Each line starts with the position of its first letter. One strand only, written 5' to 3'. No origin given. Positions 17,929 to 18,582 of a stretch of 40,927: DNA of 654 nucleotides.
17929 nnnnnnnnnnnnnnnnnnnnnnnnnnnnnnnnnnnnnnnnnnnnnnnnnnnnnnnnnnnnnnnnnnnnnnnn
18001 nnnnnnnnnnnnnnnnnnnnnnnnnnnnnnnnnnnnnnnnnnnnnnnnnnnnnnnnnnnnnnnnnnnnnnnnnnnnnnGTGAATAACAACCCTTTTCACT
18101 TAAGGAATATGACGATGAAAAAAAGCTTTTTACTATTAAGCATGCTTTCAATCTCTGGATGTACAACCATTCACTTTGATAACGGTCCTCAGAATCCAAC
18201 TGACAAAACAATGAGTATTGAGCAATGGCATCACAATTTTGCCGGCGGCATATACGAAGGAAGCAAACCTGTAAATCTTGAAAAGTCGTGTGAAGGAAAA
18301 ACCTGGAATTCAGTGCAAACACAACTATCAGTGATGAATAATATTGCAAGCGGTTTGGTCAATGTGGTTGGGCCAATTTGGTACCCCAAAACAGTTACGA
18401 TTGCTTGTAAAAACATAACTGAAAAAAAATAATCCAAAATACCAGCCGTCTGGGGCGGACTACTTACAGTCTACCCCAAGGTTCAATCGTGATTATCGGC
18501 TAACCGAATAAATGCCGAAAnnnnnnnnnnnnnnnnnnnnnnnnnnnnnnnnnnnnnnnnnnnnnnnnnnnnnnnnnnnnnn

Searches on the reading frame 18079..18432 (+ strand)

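Call 39: search_protein_families(library=pfam, proteins=[window:18079-18432:+], max_evalue=0.001)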
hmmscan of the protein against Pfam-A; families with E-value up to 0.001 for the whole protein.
window:18079-18432:+ (117 aa): 1 family
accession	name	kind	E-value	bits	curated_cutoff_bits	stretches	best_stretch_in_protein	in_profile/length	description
PF06291.16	Lambda_Bor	-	4.6e-10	39.9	25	1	32-110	3-75/75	Bor protein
